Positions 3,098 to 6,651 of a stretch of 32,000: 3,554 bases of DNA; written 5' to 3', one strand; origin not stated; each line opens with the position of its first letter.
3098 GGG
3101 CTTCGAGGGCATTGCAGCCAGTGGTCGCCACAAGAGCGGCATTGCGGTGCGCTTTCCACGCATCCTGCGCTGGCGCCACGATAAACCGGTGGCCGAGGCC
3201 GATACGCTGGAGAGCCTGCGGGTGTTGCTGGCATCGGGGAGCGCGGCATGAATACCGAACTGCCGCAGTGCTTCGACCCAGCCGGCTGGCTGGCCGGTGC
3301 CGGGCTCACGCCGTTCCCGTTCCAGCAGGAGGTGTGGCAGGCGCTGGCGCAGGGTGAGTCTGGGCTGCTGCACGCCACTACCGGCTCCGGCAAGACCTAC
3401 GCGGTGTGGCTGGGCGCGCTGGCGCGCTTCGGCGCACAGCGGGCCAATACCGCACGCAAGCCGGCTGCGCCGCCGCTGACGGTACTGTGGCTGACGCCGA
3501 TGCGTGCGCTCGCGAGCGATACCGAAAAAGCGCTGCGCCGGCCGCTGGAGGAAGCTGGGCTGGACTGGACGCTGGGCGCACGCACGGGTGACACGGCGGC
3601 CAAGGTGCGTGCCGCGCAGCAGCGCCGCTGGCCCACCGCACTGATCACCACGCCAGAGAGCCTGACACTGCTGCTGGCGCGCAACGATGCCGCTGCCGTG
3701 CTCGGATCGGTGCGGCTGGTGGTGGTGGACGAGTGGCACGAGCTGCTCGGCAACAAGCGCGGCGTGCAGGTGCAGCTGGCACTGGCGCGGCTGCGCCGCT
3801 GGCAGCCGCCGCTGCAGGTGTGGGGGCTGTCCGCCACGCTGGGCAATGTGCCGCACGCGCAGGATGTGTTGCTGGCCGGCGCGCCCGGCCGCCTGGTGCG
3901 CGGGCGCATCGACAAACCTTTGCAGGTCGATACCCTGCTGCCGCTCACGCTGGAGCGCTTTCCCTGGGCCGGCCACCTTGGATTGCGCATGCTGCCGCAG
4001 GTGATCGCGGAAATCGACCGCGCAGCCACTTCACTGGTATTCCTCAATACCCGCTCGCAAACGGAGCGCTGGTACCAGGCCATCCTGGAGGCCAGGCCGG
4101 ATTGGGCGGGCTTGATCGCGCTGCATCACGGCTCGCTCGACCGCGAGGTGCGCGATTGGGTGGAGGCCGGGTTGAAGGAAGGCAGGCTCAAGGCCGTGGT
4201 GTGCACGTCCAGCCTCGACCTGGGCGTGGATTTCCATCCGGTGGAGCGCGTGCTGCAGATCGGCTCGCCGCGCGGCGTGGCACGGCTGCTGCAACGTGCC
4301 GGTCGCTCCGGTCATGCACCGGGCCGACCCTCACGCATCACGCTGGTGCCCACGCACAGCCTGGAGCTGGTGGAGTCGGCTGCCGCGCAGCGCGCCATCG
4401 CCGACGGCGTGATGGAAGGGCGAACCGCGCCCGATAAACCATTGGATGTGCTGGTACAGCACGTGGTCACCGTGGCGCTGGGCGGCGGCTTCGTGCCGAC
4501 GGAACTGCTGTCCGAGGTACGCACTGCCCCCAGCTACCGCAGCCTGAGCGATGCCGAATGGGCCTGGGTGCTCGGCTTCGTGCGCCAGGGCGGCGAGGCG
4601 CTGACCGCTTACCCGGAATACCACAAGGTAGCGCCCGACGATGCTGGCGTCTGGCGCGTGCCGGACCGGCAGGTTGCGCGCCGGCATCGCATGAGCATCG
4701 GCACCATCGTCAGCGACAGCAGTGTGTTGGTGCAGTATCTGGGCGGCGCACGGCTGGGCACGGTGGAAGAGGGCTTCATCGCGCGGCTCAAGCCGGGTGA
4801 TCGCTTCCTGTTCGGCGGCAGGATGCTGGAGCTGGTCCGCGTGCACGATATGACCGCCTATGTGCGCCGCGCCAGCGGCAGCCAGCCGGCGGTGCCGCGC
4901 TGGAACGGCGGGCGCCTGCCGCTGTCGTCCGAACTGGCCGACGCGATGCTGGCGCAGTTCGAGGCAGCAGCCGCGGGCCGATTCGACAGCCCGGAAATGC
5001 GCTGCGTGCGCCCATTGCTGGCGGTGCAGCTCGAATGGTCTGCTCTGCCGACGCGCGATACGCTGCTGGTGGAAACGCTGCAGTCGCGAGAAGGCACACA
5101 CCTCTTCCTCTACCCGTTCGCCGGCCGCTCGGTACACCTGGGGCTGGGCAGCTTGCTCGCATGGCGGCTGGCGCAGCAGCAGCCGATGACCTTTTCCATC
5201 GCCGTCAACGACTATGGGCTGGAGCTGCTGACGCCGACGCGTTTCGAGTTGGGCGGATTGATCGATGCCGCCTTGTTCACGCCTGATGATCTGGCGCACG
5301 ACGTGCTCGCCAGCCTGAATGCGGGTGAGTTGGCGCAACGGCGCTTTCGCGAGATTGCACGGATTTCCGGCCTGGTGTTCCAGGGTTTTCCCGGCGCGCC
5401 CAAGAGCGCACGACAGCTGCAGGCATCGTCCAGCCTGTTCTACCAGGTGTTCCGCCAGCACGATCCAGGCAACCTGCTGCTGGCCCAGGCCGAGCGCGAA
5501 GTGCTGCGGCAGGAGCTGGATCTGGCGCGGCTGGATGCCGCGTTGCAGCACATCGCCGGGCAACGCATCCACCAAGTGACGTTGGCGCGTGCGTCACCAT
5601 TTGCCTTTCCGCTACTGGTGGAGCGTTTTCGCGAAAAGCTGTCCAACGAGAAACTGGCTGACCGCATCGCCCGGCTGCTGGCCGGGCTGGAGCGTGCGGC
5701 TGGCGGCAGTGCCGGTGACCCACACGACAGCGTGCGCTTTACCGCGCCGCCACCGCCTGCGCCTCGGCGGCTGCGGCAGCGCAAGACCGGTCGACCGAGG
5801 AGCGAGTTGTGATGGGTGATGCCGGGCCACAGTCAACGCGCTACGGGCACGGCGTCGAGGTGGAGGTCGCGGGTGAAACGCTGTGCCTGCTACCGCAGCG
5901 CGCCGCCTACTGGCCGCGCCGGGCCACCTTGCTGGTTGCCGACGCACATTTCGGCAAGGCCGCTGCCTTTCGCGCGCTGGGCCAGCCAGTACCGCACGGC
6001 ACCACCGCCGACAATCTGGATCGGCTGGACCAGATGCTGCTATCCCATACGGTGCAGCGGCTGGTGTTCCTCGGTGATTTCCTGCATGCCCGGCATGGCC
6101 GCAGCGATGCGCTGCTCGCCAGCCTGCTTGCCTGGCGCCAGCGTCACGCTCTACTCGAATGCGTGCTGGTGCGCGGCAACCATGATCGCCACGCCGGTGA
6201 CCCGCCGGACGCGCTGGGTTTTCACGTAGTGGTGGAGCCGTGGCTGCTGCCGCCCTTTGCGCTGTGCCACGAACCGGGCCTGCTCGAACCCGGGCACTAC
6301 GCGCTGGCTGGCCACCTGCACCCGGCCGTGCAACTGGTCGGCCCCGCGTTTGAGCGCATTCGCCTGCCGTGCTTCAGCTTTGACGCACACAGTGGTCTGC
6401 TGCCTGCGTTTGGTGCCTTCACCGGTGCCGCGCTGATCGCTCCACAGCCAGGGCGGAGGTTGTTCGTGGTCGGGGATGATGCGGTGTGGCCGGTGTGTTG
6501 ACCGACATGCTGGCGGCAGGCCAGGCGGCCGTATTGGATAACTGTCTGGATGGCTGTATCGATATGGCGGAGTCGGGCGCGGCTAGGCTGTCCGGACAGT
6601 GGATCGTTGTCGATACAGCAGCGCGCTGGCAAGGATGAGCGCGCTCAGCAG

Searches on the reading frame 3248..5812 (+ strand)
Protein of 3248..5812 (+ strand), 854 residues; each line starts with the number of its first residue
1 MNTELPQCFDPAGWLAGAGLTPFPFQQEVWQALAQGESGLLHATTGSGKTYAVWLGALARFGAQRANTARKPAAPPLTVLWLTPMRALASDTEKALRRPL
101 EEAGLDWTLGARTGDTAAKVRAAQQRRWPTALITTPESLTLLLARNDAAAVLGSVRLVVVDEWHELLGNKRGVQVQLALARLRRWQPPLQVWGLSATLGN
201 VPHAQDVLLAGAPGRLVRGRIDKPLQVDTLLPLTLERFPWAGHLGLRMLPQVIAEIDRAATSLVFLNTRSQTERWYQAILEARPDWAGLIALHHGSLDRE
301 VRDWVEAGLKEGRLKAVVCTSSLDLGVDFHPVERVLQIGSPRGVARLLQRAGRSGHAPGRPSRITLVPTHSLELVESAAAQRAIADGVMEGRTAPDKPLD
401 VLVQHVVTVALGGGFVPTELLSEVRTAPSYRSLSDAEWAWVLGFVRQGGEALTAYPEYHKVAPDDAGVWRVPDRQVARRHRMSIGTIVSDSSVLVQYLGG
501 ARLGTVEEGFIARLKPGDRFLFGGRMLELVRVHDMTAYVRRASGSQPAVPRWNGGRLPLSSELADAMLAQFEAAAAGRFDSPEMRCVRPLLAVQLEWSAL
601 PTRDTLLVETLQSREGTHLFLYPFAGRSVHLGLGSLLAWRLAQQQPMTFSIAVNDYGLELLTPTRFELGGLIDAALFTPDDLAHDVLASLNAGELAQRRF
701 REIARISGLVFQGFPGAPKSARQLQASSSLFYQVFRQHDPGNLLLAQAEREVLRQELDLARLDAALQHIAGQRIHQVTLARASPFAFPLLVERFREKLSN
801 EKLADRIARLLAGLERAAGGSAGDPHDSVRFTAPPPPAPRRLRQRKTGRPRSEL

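Call 53: search_protein_families(library=pfam, max_evalue=0.001, proteins=[window:3248-5812:+])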
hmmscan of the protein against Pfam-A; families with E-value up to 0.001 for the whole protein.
window:3248-5812:+ (854 aa): 5 families
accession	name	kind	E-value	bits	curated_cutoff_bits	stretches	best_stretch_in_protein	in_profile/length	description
PF19306.5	WH_Lhr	-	1e-59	201.1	27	1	382-547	1-166/168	Large helicase-related protein, winged helix domain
PF08494.16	DEAD_assoc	-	1.6e-56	191.6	23.5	1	600-786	1-191/191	DEAD/H associated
PF00270.35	DEAD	-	1.3e-26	93.7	26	1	24-199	2-161/167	DEAD/DEAH box helicase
PF00271.37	Helicase_C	-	1.9e-12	47.8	23.5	1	248-356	5-108/110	Helicase conserved C-terminal domain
PF04851.21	ResIII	-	9.2e-07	29.4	22.5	1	22-197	4-161/164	Type III restriction enzyme, res subunit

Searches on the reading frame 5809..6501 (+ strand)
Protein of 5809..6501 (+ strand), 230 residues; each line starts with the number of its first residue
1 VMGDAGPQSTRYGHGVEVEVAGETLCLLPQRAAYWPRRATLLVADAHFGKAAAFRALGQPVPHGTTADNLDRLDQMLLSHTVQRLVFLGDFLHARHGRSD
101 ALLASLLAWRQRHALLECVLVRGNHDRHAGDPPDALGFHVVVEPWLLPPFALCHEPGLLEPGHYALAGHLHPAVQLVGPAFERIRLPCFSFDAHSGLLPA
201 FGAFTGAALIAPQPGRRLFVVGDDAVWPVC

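Call 53: search_protein_families(library=pfam, max_evalue=0.001, proteins=[window:5809-6501:+])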
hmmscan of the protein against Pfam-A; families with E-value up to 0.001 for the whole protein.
window:5809-6501:+ (230 aa): 1 family
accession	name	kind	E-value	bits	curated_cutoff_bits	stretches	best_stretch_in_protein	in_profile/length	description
PF00149.33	Metallophos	-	4.8e-05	24.3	21.5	1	41-145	4-90/191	Calcineurin-like phosphoesterase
